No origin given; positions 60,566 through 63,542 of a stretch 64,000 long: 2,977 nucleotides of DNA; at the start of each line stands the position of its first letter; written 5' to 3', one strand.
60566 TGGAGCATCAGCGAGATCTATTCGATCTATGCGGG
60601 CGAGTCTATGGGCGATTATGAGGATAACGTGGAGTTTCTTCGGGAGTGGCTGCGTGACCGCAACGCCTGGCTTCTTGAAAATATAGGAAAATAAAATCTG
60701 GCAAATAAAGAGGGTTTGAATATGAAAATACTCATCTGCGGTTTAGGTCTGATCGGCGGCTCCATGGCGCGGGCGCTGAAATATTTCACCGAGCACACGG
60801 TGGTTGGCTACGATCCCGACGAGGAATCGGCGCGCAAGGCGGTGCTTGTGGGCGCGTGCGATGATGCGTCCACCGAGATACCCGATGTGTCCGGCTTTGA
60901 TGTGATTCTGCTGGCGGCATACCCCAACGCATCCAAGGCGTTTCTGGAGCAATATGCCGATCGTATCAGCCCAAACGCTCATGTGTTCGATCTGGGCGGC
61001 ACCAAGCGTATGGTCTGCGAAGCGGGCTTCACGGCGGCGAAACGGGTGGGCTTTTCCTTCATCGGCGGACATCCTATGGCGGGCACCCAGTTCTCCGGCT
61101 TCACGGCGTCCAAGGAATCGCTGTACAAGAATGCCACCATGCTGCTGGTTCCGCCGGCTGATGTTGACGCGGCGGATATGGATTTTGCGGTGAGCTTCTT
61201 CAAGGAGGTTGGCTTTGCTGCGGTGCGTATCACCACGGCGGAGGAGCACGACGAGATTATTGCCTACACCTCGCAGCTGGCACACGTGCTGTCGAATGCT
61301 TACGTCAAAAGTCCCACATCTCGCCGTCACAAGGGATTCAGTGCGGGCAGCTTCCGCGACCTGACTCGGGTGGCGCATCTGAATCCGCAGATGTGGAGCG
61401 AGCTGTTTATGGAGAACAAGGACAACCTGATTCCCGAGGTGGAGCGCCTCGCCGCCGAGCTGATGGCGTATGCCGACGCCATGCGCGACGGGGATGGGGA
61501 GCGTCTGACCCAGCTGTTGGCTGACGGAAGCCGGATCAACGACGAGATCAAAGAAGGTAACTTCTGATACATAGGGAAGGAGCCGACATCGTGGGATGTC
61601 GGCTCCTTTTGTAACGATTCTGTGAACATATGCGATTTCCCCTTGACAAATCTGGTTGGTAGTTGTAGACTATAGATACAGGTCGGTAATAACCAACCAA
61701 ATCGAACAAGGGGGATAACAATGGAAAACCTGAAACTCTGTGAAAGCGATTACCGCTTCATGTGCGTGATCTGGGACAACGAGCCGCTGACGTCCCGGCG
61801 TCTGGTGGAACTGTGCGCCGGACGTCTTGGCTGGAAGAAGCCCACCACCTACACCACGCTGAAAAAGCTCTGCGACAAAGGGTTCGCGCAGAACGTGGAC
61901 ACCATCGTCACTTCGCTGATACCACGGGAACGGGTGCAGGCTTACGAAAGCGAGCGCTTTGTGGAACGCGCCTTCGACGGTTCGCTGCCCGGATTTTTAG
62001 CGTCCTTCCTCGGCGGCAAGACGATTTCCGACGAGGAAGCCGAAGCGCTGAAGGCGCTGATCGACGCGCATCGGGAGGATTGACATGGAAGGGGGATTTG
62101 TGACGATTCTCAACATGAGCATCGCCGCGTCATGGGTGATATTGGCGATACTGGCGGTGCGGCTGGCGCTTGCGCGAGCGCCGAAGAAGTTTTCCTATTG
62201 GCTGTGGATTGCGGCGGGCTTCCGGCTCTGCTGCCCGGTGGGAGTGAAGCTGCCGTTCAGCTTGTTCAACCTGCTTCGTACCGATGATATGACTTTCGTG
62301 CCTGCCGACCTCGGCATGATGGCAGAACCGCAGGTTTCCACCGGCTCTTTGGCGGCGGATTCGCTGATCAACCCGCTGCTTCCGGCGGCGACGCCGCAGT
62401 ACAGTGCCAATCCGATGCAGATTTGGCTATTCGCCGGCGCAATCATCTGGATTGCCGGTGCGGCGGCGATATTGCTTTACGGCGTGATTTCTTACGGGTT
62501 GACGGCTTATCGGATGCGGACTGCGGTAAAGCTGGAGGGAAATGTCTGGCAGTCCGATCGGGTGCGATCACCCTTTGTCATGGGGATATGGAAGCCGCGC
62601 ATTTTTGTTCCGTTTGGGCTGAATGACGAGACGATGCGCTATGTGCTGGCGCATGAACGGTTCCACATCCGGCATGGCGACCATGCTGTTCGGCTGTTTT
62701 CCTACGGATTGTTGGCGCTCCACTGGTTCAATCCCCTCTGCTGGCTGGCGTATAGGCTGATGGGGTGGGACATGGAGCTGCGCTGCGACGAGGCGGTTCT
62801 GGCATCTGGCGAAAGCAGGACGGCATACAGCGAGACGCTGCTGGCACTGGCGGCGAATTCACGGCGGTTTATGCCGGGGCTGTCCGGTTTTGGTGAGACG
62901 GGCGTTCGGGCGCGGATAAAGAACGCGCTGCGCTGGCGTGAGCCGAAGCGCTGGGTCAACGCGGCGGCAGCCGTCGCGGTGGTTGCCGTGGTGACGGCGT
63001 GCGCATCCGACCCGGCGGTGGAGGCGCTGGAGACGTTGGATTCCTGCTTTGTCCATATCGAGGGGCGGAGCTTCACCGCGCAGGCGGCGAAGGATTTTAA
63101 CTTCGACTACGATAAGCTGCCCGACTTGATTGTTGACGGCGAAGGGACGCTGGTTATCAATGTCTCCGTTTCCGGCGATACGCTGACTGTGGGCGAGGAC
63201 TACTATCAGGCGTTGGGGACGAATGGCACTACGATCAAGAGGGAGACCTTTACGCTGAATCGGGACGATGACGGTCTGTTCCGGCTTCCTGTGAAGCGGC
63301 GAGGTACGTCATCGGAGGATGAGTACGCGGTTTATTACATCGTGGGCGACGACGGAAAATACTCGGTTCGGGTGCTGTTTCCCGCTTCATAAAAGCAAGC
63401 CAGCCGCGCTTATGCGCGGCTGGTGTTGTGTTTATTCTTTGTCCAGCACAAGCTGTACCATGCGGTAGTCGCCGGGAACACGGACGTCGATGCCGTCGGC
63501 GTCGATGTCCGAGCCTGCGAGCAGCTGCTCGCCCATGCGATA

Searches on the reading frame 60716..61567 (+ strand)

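Call 3: search_protein_families(library=pfam, proteins=[window:60716-61567:+])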
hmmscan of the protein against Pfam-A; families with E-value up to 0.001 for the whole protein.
window:60716-61567:+ (283 aa): 3 families
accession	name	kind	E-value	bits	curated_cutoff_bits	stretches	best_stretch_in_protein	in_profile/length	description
PF02153.23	PDH_N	-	1.6e-27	96.3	26.5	1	18-166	2-149/154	Prephenate dehydrogenase, nucleotide-binding domain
PF20463.3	PDH_C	-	4.7e-18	65.8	22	1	175-269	2-101/102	Prephenate dehydrogenase, dimerization domain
PF03446.21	NAD_binding_2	-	0.00087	19.8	21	0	5-123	2-121/161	NAD binding domain of 6-phosphogluconate dehydrogenase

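Call 4: search_protein_families(library=ncbifam, proteins=[window:60716-61567:+])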
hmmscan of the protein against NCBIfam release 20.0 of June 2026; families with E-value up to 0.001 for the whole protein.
window:60716-61567:+ (283 aa): 16 families
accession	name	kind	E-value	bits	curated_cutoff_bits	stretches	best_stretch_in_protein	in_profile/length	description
NF006307.0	PRK08507.1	equivalog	3e-51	174.2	295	1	3-275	1-272/275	prephenate dehydrogenase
NF005107.0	PRK06545.1-5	equivalog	1.7e-49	168.7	414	1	1-278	1-284/367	prephenate dehydrogenase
NF011381.1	PRK14806.1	equivalog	3.6e-49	167.7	902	1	4-270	5-276/733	bifunctional prephenate dehydrogenase/3-phosphoshikimate 1-carboxyvinyltransferase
NF005694.0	PRK07502.1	equivalog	1.4e-44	152.6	409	1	4-274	8-284/310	prephenate/arogenate dehydrogenase family protein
NF005105.0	PRK06545.1-3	equivalog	3.4e-38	131.4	524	1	2-275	2-282/367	prephenate dehydrogenase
NF005106.0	PRK06545.1-4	equivalog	4.4e-37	128.2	569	1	4-277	3-282/363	prephenate dehydrogenase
NF005650.0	PRK07417.1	equivalog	7.9e-33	113.9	290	1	3-272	2-272/281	prephenate/arogenate dehydrogenase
NF005108.0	PRK06545.1-6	equivalog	9.6e-33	113.6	327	1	4-271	12-277/321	prephenate dehydrogenase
NF005104.0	PRK06545.1-1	equivalog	1.4e-31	109.9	713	1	1-276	1-281/366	prephenate dehydrogenase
NF005112.0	PRK06545.2-4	subfamily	3.5e-28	98.7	294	1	4-272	4-270/356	prephenate dehydrogenase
NF005111.0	PRK06545.2-3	equivalog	3e-24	85.7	344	1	4-273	15-286/371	prephenate dehydrogenase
NF005109.0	PRK06545.2-1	equivalog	2.3e-23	82.9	397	1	5-282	4-275/361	prephenate dehydrogenase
NF005110.0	PRK06545.2-2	equivalog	2.9e-18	66.2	385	1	4-271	72-336/423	prephenate dehydrogenase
NF006409.0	PRK08655.1-3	equivalog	3.2e-11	43.3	310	1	4-268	2-260/290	prephenate dehydrogenase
NF005113.0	PRK06545.2-5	equivalog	1.9e-08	33.7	497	0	174-240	192-260/378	prephenate dehydrogenase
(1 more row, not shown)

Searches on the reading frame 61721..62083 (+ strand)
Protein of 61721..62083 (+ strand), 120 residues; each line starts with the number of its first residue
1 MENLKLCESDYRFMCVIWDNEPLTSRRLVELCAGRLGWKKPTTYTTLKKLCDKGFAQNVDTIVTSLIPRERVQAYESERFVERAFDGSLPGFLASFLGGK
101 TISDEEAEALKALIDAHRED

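Call 3: search_protein_families(library=pfam, proteins=[window:61721-62083:+])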
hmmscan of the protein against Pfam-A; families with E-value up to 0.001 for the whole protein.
window:61721-62083:+ (120 aa): 1 family
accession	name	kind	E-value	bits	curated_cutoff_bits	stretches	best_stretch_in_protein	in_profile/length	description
PF03965.22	Penicillinase_R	-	1.8e-17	64.2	22.6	1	8-115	3-114/115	Penicillinase repressor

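Call 4: search_protein_families(library=ncbifam, proteins=[window:61721-62083:+])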
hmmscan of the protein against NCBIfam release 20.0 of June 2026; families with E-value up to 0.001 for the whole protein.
window:61721-62083:+ (120 aa): 4 families
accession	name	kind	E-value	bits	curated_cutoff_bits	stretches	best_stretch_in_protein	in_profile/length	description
NF012168.1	BlaI_of_BCL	exception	2.3e-12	47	180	1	5-115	5-119/121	penicillinase repressor BlaI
TIGR02698.1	CopY_TcrY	equivalog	4.5e-07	30.2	121.95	1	6-117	2-117/130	CopY/TcrY family copper transport repressor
NF000244.1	MecI_of_mecC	exception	2.7e-06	27.3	250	1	4-117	6-123/125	mecC-type methicillin resistance repressor MecI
NF000243.1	MecI_of_mecA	exception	0.00067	19.8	250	1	6-114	8-120/123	mecA-type methicillin resistance repressor MecI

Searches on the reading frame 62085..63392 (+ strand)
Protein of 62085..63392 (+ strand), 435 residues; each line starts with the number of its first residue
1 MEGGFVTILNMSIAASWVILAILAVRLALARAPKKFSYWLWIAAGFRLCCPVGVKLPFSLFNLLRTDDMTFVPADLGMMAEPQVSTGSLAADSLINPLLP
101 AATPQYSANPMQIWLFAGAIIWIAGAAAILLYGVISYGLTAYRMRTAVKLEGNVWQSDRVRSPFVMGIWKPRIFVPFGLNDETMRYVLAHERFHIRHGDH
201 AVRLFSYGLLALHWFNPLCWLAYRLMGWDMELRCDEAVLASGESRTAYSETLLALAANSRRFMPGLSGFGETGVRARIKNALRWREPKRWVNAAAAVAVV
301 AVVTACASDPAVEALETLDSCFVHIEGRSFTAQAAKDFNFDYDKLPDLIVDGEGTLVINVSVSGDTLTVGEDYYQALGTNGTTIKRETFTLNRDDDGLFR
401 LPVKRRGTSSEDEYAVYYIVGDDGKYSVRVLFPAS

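Call 3: search_protein_families(library=pfam, proteins=[window:62085-63392:+])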
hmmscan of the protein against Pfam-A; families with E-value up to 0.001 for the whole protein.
window:62085-63392:+ (435 aa): 2 families
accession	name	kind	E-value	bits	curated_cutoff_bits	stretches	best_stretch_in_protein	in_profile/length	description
PF05569.17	Peptidase_M56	-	3.4e-48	164.8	31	1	7-262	2-273/296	BlaR1 peptidase M56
PF01435.24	Peptidase_M48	-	0.001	19.4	20.3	0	157-215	32-97/186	Peptidase family M48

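Call 4: search_protein_families(library=ncbifam, proteins=[window:62085-63392:+])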
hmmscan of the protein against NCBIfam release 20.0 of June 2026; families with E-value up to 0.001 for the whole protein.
window:62085-63392:+ (435 aa): 2 families
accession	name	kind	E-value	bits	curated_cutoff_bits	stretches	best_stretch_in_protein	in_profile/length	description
NF000326.1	blaR1_generic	equivalog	1.1e-20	73.6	400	1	147-322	155-341/585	BlaR1 family beta-lactam sensor/signal transducer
NF033109.1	sensor_MecR1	exception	2.1e-05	23.2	1200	1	156-241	166-255/585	beta-lactam sensor/signal transducer MecR1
